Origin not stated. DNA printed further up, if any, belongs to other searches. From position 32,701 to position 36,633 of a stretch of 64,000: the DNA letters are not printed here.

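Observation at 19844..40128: Candidate novel envelope system: a 20-kb co-directional block combining a motor-atypical type IV filament machine with giant lipoproteins, a PG-anchoring lipoprotein and an EF-G-like GTPase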

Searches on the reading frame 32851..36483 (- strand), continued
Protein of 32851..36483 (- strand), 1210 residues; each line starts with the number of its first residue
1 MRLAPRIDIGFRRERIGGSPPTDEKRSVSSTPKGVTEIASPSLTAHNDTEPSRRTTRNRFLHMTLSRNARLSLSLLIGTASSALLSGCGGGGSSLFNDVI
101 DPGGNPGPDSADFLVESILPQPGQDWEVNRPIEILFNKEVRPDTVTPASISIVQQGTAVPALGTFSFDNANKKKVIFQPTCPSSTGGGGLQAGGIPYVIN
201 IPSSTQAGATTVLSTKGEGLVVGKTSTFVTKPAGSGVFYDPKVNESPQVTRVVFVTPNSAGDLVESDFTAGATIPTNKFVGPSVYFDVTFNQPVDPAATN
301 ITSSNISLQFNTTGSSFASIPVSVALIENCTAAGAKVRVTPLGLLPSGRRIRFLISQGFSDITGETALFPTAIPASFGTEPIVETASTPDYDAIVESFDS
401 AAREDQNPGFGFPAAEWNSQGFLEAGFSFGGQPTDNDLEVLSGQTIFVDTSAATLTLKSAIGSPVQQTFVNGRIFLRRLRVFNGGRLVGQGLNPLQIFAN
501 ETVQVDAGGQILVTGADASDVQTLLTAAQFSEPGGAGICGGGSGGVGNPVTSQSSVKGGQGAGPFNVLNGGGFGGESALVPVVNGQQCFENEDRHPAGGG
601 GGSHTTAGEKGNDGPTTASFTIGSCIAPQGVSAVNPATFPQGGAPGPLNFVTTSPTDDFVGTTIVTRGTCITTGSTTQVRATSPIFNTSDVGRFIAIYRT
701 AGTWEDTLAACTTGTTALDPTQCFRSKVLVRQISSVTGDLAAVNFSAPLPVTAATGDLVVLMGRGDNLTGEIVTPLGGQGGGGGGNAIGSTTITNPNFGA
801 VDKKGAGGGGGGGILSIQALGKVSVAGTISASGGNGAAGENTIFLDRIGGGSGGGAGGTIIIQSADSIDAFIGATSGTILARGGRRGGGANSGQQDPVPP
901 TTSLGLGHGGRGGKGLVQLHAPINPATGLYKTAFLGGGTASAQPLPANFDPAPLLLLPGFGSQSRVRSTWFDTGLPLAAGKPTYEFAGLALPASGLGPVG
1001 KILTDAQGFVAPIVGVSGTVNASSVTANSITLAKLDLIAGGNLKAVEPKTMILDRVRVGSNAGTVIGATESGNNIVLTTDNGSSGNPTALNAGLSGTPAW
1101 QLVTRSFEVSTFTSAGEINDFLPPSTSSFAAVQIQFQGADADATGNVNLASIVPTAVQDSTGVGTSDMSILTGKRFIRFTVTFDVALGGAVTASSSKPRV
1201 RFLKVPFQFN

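Call 35: list_cluster_members(proteins=[P0036, P0038, P0035, P0087, P0111, P0151, P0160, P0083, P0113, P0064])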
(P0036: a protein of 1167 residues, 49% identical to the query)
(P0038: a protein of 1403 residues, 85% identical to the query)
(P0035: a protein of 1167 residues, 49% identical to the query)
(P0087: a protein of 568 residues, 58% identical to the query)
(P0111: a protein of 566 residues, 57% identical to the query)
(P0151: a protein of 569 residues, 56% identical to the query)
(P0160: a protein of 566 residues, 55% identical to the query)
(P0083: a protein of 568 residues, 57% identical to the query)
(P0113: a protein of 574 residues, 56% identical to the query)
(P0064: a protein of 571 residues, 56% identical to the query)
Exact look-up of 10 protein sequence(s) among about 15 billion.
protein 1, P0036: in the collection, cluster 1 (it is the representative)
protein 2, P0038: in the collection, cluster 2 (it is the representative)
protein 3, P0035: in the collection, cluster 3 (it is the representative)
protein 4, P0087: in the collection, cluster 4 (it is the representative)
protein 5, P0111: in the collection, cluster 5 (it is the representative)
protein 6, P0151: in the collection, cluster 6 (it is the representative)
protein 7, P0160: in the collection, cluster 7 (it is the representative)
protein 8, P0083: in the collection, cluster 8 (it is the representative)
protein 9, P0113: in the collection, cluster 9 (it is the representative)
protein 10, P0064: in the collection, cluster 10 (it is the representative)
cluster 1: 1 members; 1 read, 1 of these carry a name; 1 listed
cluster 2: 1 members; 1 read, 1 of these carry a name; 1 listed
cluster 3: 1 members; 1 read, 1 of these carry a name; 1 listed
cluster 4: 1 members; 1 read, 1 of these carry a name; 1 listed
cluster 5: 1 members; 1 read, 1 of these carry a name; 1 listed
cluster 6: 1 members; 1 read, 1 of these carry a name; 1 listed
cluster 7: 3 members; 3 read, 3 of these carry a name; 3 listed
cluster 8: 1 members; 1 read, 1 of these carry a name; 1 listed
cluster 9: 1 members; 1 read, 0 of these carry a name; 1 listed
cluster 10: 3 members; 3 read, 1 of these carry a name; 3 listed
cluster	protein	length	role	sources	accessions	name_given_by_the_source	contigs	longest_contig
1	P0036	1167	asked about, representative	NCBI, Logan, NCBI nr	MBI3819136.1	MAG: Ig-like domain-containing protein [Planctomycetes bacterium] | Ig-like domain-containing protein [Planctomycetota bacterium]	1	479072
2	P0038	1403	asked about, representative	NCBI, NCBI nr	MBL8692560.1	MAG: FG-GAP repeat protein [Planctomycetes bacterium] | FG-GAP repeat protein [Planctomycetota bacterium]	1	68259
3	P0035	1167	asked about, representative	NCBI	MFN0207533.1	MAG: hypothetical protein ACKVS6_14600 [Planctomycetota bacterium]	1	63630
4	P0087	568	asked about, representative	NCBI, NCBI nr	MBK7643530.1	MAG: Flp pilus assembly complex ATPase component TadA [Planctomycetes bacterium] | Flp pilus assembly complex ATPase component TadA [Planctomycetota bacterium]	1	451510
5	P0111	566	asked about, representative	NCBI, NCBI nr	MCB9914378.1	MAG: Flp pilus assembly complex ATPase component TadA [Planctomycetes bacterium] | Flp pilus assembly complex ATPase component TadA [Planctomycetota bacterium]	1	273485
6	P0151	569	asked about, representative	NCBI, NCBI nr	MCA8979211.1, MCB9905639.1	MAG: Flp pilus assembly complex ATPase component TadA [Planctomycetes bacterium] | Flp pilus assembly complex ATPase component TadA [Planctomycetota bacterium]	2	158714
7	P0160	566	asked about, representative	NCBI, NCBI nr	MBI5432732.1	MAG: Flp pilus assembly complex ATPase component TadA [Planctomycetes bacterium] | Flp pilus assembly complex ATPase component TadA [Planctomycetota bacterium]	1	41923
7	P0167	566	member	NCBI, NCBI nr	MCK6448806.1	MAG: Flp pilus assembly complex ATPase component TadA [Planctomycetes bacterium] | Flp pilus assembly complex ATPase component TadA [Planctomycetota bacterium]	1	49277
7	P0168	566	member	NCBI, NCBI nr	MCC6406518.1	MAG: Flp pilus assembly complex ATPase component TadA [Planctomycetes bacterium] | Flp pilus assembly complex ATPase component TadA [Planctomycetota bacterium]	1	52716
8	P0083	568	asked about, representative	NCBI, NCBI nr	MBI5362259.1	MAG: Flp pilus assembly complex ATPase component TadA [Planctomycetes bacterium] | Flp pilus assembly complex ATPase component TadA [Planctomycetota bacterium]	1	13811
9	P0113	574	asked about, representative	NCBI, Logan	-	-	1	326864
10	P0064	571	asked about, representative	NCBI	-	-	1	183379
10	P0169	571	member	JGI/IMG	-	type IV pilus assembly protein PilB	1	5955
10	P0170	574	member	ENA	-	-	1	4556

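Call 54: predict_structure(alignment_id=A2)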
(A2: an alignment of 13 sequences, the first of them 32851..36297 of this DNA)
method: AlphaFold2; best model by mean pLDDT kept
length: 1148 residues; sequences in the alignment: 13
mean_pLDDT: 65.6   pTM: 0.53
mean pLDDT of the five models: 65.6, 65.0, 64.2, 63.2, 59.5
residues with pLDDT >= 90: 112; 70-90: 538; 50-70: 186; < 50: 312
segments of 3 or more residues with pLDDT < 50: 1-48, 456-603, 656-658, 701-746, 776-789, 825-849, 873-890, 1065-1067
pLDDT, mean of each block of 10 residues (from residue 1): 25 30 26 30 43 87 86 89 85 82 85 88 76 88 65 82 87 76 87 73 82 72 89 86 86 76 84 86 77 89 86 69 64 79 68 78 75 89 86 87 86 92 85 87 90 53 26 24 24 22 22 26 32 26 24 28 29 27 25 25 58 73 62 69 70 52 62 72 75 71 35 39 29 24 46 85 85 49 34 68 76 69 46 33 38 67 58 43 44 60 86 62 84 77 75 82 91 81 81 89 86 87 79 89 84 74 59 87 76 73 87 89 70 81 82
secondary structure, 60 per line:
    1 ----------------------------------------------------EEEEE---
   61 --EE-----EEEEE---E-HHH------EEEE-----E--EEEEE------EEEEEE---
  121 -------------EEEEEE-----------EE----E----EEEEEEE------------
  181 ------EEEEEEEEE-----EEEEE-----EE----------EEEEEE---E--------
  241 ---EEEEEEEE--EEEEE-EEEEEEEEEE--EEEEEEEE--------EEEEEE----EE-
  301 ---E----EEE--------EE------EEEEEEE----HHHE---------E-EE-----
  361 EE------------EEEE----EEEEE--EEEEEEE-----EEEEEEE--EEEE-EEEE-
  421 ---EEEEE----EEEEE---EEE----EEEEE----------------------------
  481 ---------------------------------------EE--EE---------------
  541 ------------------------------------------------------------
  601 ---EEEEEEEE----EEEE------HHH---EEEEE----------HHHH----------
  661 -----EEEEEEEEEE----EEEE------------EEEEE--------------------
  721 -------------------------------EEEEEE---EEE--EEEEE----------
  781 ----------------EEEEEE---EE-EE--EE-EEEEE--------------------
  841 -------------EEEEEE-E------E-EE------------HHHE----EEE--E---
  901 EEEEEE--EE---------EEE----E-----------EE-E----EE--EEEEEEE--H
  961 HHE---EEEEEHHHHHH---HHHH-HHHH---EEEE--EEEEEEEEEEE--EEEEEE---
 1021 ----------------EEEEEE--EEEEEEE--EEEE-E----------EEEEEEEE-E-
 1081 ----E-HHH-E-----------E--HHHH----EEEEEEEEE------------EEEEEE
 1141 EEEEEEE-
elements in order (helices of 4 or more, strands of 3 or more residues): E53-57 E70-74 E89-92 E101-105 E112-117 E134-139 E162-168 E187-195 E201-205 E223-228 E244-251 E254-258 E260-269 E272-279 E288-293 E309-311 E328-334 E375-378 E383-387 E390-396 E402-408 E411-414 E416-419 E424-428 E433-437 E441-443 E448-452 E604-611 E616-619 E632-636 H647-650 E666-675 E680-683 E696-700 E752-757 E761-763 E766-770 E797-802 E816-820 E854-859 E892-894 E901-906 E920-922 E951-957 E967-971 H972-977 H981-984 H986-989 E993-996 E999-1009 E1012-1017 E1037-1042 E1045-1051 E1054-1057 E1070-1077 H1106-1109 E1114-1122 E1135-1147

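Call 57: fold_search(model_id=the predicted structure, library=pdb)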
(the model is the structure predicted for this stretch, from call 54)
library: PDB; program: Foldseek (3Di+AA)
matches with E <= 10: 1383; with E <= 0.001: 44
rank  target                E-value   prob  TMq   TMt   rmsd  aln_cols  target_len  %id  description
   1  4zfq                  5.2e-08  1.00  0.09  0.22  13.4       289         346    9  Structure of M. tuberculosis (3,3) L,D-Transpeptidase, LdtMt5. (Meropenen-adduct form) (released 2015-09-02)
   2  4z7a                  7.7e-08  1.00  0.09  0.23  13.3       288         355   11  Structural and biochemical characterization of a non-functionally redundant M. tuberculosis (3,3) L,D-Transpeptidase, Ld (released 2015-09-02)
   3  6d5a                  2.1e-07  1.00  0.09  0.23  21.5       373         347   11  Crystal structure of L,D-transpeptidase 5 from Mycobacterium tuberculosis in apo form (released 2019-02-27)
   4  5d7h_A                2.4e-07  1.00  0.08  0.20  21.8       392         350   12  X-RAY CRYSTAL STRUCTURE OF L,D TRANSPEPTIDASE 2 FROM MYCOBACTERIUM TUBERCULOSIS (released 2016-09-28)
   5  8a1m_A                3.0e-07  1.00  0.09  0.21  21.7       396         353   12  Crystal structure of the transpeptidase LdtMt2 from Mycobacterium tuberculosis in complex with maleimide analogue 4 (released 2023-06-14)
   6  3vyn_B                3.2e-07  1.00  0.09  0.23  21.7       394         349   12  Crystal structure of Mycobacterium tuberculosis L,D-transpeptidase LdtMt2 N55 truncation mutant (resideus 55-408) (released 2013-06-19)
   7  8aho_B                4.2e-07  1.00  0.08  0.20  21.5       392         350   10  Crystal structure of the transpeptidase LdtMt2 from Mycobacterium tuberculosis in complex with cyanamide analogue 31 (released 2023-08-02)
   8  4qr7                  4.5e-07  1.00  0.08  0.20  21.6       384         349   11  Structure and specificity of L-D-Transpeptidase from Mycobacterium tuberculosis and antibiotic resistance: Calcium bindi (released 2015-07-29)
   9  5dcc_A                4.7e-07  1.00  0.09  0.21  21.9       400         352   12  X-RAY CRYSTAL STRUCTURE OF a TEBIPENEM ADDUCT OF L,D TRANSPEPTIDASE 2 FROM MYCOBACTERIUM TUBERCULOSIS (released 2016-09-28)
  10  5du7_A                8.2e-07  1.00  0.08  0.20  21.3       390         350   11  Crystal structure of ldtMt2 at 1.79 Angstrom resolution (released 2016-09-28)
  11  4hu2                  8.7e-07  1.00  0.08  0.32  12.8       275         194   10  Crystal structure of LdtMt2, a L,D-transpeptidase from Mycobacterium tuberculosis: domain A and B (released 2012-12-12)
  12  8aho_A                8.7e-07  1.00  0.09  0.20  21.5       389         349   12  Crystal structure of the transpeptidase LdtMt2 from Mycobacterium tuberculosis in complex with cyanamide analogue 31 (released 2023-08-02)
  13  4qrb                  9.7e-07  1.00  0.09  0.21  22.1       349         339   10  Structure and specificity of L-D-Transpeptidase from Mycobacterium tuberculosis and antibiotic resistance: Calcium bindi (released 2015-12-23)
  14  5uwv_B                1.0e-06  1.00  0.09  0.22  21.1       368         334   11  Crystal structure of Mycobacterium abscessus L,D-transpeptidase 2 (released 2017-08-16)
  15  8pxy_A                1.2e-06  1.00  0.08  0.20  21.9       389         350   12  Crystal structure of the transpeptidase LdtMt2 C354S mutant from Mycobacterium tuberculosis in complex with natural su (released 2024-08-07)
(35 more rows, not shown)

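Call 59: search_solved_structures(query=A2, max_evalue=1)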
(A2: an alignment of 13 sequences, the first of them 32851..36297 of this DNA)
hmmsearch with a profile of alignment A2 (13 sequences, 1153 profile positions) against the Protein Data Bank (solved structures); distinct sequences matched with E-value up to 1: 7.
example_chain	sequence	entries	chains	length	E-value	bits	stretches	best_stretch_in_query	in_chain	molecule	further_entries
6d4k_A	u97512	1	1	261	0.0028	19.1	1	36-115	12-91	Probable L,D-transpeptidase 3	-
4k73_A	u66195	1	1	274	0.0029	19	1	42-115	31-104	L,D-transpeptidase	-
4hu2_A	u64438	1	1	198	0.0032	18.8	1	42-115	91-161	PROBABLE CONSERVED LIPOPROTEIN LPPS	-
6d51_A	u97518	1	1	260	0.0047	18.3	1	42-115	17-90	Probable L,D-transpeptidase 3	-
4jmn_A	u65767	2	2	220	0.16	13.2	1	52-115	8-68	Probable L,D-transpeptidase LdtA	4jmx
5e51_A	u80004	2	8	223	0.16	13.2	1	52-115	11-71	L,D-transpeptidase 1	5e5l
2gbm_A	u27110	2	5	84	0.95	10.7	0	737-761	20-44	Ubiquitin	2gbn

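Call 75: search_protein_families(library=pfam, proteins=[L016:1124-4456:+, L016:5724-7514:-, L016:7733-9256:+, L016:13379-14344:+, L016:14265-16016:-, L016:16020-18437:-, L017:3672-5030:-, L017:4912-7002:-, L017:8496-10553:+], max_evalue=0.001)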
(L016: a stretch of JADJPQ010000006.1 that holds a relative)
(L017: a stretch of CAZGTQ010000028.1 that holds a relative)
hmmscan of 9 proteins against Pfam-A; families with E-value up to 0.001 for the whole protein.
L016:1124-4456:+ (1111 aa): 0 families

L016:5724-7514:- (597 aa): 0 families

L016:7733-9256:+ (508 aa): 0 families

L016:13379-14344:+ (322 aa): 0 families

L016:14265-16016:- (584 aa): 6 families
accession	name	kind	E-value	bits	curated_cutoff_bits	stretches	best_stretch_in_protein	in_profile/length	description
PF13620.12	CarboxypepD_reg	-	1.1e-33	115.8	32.3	3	67-144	2-81/82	Carboxypeptidase regulatory-like domain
PF13715.12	CarbopepD_reg_2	-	5.1e-09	36.5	32.2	0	151-208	2-50/88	CarboxypepD_reg-like domain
PF17210.9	SdrD_B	-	6.7e-05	23.5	29.7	0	179-241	35-99/112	SdrD B-like domain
PF20598.4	DUF6795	-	7.6e-05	23.4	27.4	0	150-198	1-45/103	Domain of unknown function (DUF6795)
PF17936.7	Big_6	-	0.00029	21.5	27.6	0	78-107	21-51/83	Bacterial Ig domain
PF02369.22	Big_1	-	0.00054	20.5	34.9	0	57-106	11-64/93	Bacterial Ig-like domain (group 1)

L016:16020-18437:- (806 aa): 0 families

L017:3672-5030:- (453 aa): 1 family
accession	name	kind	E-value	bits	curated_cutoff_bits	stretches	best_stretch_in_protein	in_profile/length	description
PF01734.28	Patatin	-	2.5e-28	100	27.7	1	65-280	1-191/191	Patatin-like phospholipase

L017:4912-7002:- (697 aa): 0 families

L017:8496-10553:+ (686 aa): 0 families
